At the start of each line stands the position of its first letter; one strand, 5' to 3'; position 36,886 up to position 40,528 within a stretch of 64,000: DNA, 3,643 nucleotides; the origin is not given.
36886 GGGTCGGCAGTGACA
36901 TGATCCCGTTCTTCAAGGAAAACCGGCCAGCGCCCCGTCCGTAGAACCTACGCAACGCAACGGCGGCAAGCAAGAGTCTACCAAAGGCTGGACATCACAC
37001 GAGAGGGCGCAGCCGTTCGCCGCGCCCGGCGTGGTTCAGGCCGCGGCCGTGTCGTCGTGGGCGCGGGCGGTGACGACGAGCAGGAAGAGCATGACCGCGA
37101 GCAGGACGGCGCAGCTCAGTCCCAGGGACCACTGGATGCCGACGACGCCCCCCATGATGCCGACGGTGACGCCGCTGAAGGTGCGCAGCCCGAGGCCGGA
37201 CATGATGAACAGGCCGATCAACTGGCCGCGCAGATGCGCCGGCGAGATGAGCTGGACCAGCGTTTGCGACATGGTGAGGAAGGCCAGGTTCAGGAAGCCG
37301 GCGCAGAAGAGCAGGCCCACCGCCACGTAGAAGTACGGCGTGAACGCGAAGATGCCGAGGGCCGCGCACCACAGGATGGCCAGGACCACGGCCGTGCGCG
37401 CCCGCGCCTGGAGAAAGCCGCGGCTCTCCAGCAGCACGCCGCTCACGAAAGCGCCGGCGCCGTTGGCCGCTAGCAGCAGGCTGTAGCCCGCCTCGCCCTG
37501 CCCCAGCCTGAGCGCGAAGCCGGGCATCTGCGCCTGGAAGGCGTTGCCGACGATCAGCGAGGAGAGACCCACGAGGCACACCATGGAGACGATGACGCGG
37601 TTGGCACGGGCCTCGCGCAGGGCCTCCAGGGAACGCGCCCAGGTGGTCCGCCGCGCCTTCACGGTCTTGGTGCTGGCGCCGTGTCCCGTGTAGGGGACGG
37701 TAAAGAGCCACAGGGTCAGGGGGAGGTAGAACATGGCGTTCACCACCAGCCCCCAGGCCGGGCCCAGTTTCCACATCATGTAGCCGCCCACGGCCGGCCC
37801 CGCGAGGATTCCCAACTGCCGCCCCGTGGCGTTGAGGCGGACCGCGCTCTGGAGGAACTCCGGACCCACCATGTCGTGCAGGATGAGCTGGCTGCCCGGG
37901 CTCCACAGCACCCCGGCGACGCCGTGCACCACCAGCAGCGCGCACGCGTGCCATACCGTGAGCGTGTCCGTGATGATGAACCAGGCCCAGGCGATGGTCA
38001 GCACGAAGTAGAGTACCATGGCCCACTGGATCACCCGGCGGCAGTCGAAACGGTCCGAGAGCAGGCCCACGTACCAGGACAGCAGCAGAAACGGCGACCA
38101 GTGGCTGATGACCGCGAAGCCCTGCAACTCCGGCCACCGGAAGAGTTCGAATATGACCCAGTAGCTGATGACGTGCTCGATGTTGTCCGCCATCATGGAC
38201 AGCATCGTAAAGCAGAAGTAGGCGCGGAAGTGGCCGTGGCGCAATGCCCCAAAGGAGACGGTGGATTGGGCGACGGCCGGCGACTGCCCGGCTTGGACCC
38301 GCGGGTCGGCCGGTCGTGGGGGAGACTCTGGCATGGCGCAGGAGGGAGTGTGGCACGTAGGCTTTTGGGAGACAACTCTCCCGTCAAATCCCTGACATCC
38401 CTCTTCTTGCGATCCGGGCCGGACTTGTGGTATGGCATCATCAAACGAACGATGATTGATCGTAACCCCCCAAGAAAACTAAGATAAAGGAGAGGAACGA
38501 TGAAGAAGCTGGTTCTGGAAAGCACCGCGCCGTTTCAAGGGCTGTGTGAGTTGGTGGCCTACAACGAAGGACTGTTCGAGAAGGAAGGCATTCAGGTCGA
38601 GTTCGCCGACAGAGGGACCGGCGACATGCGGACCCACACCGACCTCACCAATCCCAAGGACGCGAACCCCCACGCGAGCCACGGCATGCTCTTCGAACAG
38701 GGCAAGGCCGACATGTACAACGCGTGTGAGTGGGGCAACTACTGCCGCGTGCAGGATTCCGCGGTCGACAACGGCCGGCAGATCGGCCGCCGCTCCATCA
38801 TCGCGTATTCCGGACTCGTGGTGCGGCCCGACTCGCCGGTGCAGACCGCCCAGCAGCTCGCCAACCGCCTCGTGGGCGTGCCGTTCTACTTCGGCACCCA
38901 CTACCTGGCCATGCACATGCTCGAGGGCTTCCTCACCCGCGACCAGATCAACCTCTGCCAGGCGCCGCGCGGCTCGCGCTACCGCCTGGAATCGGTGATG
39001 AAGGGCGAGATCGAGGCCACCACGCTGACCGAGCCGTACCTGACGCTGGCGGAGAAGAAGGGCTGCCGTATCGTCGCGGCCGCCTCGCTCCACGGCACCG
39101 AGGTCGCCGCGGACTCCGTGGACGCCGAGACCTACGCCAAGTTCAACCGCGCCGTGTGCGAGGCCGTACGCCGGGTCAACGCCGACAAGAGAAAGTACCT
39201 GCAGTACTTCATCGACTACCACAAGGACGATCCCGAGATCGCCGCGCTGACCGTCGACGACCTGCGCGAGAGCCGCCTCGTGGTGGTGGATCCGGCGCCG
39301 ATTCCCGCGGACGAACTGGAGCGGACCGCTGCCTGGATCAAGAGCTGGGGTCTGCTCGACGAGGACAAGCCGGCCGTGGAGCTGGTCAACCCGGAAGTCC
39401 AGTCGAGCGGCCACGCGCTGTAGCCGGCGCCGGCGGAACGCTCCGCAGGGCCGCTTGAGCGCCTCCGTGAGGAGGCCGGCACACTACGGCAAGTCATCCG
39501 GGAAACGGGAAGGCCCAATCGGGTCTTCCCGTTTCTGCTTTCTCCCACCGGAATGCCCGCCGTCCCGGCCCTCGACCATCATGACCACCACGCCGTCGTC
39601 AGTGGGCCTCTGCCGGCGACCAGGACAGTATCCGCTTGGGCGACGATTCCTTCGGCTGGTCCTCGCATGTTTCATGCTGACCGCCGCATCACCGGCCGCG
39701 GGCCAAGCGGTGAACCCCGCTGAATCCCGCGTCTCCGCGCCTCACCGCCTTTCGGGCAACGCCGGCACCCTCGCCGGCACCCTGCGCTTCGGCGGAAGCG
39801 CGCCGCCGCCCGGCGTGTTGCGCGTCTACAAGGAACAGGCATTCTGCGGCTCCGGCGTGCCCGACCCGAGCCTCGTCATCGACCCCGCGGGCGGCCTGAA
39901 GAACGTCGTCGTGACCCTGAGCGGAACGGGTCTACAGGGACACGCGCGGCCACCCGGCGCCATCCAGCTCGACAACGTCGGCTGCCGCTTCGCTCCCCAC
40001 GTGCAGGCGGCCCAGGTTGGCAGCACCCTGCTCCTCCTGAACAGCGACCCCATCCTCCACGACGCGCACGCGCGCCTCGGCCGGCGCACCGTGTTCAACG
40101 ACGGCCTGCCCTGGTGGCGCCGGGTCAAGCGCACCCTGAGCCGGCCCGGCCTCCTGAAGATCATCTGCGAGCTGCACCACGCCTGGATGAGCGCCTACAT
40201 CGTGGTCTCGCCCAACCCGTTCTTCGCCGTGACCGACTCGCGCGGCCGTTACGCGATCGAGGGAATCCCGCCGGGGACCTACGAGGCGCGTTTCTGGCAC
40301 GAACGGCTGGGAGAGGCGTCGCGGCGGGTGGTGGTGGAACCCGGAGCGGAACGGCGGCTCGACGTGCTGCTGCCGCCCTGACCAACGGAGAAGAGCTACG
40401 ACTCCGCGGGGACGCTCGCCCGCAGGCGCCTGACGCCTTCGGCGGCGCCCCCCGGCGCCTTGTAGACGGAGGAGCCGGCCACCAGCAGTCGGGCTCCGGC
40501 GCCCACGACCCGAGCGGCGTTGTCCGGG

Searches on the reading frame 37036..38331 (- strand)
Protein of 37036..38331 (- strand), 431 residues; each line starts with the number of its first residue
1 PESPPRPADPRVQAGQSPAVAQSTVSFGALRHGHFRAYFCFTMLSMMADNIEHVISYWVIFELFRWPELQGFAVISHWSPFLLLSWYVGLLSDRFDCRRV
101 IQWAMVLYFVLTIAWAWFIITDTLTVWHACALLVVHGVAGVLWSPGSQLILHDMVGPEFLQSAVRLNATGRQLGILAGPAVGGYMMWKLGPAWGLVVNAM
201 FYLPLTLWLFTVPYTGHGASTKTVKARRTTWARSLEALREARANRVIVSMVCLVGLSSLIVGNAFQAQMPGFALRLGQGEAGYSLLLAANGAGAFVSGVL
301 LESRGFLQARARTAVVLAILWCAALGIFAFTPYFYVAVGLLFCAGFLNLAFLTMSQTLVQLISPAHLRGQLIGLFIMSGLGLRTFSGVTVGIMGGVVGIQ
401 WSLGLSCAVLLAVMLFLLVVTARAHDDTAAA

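Call 96: search_protein_families(library=pfam, proteins=[window:37036-38331:-], max_evalue=0.00001)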
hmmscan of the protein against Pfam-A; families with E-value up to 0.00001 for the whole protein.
window:37036-38331:- (431 aa): 2 families
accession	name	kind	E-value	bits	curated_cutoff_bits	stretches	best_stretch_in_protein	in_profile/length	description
PF05977.19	MFS_3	-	2.9e-26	92.5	27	1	26-427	3-400/524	Transmembrane secretion effector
PF07690.21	MFS_1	-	1.4e-25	90.4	33.4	1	42-378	5-338/347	Major Facilitator Superfamily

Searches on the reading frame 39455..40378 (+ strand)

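Call 96: search_protein_families(library=pfam, proteins=[window:39455-40378:+], max_evalue=0.00001)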
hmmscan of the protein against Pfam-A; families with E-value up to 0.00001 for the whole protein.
window:39455-40378:+ (308 aa): 1 family
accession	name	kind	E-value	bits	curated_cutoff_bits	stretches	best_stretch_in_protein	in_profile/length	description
PF13620.12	CarboxypepD_reg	-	7.2e-08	33.1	32.3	1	257-306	31-81/82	Carboxypeptidase regulatory-like domain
